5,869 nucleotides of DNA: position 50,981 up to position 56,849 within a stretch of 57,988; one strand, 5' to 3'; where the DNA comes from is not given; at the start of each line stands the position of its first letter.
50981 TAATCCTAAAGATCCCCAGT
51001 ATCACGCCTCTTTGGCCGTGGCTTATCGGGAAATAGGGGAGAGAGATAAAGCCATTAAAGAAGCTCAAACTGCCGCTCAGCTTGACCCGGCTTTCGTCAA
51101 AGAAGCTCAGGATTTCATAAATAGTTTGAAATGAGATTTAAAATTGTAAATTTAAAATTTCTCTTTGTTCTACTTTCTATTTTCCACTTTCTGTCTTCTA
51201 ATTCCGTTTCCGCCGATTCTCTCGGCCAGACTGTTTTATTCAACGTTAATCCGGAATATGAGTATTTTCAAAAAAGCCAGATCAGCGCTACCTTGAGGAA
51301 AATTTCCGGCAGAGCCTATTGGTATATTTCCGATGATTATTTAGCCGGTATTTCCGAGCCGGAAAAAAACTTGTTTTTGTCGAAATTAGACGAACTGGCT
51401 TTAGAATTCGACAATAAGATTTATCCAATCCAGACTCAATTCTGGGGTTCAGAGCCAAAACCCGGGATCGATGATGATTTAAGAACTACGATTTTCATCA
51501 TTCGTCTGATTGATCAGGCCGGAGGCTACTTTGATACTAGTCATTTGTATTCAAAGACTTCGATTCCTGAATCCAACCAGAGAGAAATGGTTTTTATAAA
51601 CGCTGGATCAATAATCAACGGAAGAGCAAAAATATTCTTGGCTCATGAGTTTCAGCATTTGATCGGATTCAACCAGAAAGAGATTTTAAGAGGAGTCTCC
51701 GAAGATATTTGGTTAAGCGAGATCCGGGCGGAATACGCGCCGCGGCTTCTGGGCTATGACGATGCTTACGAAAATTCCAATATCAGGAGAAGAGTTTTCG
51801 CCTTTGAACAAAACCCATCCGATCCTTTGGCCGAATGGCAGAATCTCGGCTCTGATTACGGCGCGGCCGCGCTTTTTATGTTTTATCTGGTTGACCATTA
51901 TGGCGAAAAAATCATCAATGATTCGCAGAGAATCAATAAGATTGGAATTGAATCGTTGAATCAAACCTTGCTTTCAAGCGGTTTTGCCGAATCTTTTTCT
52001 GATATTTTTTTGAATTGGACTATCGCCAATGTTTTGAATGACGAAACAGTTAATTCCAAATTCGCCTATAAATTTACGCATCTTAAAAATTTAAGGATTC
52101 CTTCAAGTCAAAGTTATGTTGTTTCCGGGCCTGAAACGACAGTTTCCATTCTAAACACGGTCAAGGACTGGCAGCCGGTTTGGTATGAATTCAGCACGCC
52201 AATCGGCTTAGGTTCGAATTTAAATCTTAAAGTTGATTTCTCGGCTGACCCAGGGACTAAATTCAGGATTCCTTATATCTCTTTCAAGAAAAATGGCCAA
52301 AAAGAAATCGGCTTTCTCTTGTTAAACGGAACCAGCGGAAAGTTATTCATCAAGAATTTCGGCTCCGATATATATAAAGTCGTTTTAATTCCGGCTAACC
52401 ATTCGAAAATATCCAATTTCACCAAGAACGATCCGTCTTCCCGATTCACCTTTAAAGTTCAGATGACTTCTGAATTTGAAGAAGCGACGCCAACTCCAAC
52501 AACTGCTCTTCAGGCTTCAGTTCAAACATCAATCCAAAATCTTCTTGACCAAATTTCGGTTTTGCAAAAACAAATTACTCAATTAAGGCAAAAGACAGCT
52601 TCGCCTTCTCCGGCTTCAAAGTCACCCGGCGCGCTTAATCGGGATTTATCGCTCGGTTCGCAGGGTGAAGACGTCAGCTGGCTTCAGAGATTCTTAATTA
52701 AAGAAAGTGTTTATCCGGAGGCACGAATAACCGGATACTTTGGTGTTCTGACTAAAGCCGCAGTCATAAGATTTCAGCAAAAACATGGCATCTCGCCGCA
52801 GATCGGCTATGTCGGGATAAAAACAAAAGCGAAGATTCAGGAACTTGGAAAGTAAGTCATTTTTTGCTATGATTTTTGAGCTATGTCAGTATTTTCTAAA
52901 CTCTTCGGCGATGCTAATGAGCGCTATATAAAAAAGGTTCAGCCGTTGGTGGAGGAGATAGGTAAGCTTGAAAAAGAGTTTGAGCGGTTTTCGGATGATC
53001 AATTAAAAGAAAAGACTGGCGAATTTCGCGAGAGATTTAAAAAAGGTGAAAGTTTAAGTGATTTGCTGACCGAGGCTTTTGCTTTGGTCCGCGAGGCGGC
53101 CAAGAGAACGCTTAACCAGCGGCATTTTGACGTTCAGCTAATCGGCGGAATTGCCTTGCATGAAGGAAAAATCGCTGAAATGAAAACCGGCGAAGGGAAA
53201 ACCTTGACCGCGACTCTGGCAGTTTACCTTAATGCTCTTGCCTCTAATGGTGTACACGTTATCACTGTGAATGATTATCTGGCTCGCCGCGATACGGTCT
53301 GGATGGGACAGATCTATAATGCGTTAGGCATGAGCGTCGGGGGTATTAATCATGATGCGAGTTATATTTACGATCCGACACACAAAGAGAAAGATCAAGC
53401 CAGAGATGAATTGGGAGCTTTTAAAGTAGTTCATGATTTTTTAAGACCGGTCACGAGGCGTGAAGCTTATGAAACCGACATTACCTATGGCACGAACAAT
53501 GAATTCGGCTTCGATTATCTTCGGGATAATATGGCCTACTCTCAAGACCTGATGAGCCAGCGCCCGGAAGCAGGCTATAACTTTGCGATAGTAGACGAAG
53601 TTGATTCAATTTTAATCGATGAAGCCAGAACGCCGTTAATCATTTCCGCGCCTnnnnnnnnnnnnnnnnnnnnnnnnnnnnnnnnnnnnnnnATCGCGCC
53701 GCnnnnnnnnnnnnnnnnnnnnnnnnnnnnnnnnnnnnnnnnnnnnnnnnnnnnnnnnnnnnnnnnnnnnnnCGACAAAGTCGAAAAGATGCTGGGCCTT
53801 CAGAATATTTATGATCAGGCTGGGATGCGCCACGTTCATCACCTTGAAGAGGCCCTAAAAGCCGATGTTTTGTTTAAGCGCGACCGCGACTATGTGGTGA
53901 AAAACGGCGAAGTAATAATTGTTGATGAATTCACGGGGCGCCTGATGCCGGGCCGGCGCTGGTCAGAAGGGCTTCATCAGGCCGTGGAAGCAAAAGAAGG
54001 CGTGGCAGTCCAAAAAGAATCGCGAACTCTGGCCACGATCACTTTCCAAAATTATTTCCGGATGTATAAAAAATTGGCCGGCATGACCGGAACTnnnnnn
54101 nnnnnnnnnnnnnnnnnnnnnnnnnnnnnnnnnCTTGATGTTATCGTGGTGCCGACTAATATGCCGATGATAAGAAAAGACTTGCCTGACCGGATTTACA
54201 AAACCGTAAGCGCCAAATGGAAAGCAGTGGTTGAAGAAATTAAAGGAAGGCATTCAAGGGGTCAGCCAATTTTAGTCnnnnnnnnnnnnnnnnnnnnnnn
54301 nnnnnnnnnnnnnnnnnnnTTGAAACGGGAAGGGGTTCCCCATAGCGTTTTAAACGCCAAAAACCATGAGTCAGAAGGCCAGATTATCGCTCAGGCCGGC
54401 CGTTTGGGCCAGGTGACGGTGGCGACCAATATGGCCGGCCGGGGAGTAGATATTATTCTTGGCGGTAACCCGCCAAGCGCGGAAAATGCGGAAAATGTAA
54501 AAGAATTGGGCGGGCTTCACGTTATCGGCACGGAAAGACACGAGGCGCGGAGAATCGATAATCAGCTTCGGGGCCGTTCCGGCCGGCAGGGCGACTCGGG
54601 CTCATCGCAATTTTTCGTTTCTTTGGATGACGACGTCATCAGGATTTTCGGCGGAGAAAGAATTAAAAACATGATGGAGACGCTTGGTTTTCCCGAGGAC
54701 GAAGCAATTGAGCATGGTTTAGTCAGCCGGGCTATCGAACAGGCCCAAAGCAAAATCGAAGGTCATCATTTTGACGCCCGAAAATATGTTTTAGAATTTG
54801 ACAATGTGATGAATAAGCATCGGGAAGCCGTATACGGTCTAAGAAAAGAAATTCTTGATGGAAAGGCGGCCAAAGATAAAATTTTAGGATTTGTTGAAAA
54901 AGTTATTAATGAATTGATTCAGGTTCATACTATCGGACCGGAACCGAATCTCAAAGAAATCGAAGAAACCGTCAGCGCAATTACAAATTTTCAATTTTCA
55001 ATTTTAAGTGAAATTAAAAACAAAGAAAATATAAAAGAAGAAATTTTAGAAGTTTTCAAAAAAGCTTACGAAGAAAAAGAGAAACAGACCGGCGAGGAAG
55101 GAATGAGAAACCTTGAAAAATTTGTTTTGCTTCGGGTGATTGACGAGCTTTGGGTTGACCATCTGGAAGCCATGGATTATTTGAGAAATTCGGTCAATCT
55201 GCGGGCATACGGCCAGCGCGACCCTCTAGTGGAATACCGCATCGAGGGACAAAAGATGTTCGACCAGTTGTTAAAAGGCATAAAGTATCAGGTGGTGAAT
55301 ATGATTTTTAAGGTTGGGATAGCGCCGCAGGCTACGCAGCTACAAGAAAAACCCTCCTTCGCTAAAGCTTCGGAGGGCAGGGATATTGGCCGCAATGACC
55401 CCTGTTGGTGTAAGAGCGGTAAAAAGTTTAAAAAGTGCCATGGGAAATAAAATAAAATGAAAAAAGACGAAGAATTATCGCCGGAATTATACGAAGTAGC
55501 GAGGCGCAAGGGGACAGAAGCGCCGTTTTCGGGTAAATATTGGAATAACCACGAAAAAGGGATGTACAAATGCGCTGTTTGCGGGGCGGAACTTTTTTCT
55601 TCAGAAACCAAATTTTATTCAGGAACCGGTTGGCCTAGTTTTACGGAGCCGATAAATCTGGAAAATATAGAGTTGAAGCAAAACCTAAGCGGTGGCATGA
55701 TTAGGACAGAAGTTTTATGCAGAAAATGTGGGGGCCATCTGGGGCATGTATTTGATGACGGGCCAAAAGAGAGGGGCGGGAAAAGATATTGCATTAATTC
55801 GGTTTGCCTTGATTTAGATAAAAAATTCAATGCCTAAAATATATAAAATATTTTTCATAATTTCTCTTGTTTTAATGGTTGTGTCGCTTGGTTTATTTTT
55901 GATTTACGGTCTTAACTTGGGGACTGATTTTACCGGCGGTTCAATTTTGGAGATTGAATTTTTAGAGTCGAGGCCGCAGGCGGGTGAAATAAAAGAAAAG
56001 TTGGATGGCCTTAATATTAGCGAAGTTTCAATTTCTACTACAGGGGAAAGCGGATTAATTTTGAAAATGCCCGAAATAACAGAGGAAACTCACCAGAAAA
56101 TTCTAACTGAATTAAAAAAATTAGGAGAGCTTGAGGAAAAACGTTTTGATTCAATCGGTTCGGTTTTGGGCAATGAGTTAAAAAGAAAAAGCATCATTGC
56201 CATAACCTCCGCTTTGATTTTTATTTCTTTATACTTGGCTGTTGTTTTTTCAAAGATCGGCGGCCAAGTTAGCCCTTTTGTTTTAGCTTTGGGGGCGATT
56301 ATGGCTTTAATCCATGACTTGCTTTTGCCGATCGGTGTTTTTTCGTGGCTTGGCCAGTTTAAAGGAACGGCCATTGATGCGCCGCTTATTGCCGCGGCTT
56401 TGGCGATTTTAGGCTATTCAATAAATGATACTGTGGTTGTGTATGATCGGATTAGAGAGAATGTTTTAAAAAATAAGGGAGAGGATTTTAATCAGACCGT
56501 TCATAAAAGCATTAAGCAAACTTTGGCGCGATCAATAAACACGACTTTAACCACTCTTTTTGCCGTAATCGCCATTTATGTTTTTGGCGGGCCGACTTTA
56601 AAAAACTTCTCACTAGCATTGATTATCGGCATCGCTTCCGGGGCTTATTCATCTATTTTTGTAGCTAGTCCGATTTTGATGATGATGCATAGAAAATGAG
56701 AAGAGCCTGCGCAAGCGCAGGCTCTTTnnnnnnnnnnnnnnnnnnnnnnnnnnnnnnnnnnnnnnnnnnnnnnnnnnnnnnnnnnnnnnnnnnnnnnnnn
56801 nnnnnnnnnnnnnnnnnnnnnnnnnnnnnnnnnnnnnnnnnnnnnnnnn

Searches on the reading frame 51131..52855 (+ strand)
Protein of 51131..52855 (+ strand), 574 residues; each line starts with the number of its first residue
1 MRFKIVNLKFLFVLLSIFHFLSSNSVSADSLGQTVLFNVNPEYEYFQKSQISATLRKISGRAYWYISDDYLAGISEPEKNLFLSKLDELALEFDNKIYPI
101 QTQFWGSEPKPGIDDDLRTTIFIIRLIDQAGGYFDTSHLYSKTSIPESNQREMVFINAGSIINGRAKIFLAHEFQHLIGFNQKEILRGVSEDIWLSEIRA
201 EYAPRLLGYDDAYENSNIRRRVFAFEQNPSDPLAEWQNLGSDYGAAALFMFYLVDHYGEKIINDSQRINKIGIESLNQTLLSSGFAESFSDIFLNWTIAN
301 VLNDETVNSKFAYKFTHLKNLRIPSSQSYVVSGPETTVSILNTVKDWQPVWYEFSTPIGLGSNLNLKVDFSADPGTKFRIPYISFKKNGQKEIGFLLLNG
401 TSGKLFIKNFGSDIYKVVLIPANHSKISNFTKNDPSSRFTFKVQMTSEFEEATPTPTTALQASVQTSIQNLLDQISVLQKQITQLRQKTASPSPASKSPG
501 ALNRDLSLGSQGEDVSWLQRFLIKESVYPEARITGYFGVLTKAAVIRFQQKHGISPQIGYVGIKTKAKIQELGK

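Call 64: search_protein_families(library=pfam, proteins=[window:51131-52855:+], max_evalue=0.001)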
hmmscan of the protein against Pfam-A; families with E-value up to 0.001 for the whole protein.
window:51131-52855:+ (574 aa): 1 family
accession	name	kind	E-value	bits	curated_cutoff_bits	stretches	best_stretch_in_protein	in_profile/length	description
PF01471.23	PG_binding_1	-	6.3e-11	42.7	23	1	511-568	1-56/57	Putative peptidoglycan binding domain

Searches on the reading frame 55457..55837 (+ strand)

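Call 81: search_protein_families(library=pfam, proteins=[window:55457-55837:+], max_evalue=0.001)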
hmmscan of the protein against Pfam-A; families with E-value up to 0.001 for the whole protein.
window:55457-55837:+ (126 aa): 2 families
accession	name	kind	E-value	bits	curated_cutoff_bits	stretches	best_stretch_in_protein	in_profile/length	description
PF01641.26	SelR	-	8.7e-51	171.2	24.9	1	7-121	1-115/116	SelR domain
PF24046.1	At4g08330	-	5.7e-06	26.8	27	1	82-106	75-99/129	At4g08330 beta-tent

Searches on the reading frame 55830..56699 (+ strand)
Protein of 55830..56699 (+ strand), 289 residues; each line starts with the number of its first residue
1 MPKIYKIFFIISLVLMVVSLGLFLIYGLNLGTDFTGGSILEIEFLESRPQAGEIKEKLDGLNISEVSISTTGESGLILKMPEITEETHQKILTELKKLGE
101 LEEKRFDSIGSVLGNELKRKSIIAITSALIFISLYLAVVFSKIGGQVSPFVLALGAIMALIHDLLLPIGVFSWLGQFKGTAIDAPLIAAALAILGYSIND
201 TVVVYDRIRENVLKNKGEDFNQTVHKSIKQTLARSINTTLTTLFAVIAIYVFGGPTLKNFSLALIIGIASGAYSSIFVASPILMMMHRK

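Call 35: find_encoding_contigs(protein=window:55830-56699:+, flank=10000, max_places=2)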
Protein window:55830-56699:+ (289 aa): 1 contig read that carries it; 1 place shown.
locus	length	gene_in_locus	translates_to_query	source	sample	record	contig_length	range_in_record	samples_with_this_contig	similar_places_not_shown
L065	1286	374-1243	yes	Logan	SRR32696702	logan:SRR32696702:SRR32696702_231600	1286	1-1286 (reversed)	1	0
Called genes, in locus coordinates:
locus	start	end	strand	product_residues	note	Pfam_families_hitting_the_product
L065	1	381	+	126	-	PF01641:SelR, PF24046:At4g08330 (faint)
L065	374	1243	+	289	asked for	PF07549:Sec_GG (weak), PF02355:SecD_SecF_C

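Call 81: search_protein_families(library=pfam, proteins=[window:55830-56699:+], max_evalue=0.001)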
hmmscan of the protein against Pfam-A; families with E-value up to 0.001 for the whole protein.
window:55830-56699:+ (289 aa): 2 families
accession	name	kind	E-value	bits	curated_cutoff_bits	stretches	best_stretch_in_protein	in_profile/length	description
PF02355.23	SecD_SecF_C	-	2e-58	197.4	20.5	1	94-288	5-188/189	Protein export membrane protein SecD/SecF, C-terminal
PF07549.19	Sec_GG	-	5.1e-06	26.3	20.3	1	22-44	2-24/28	SecD/SecF GG Motif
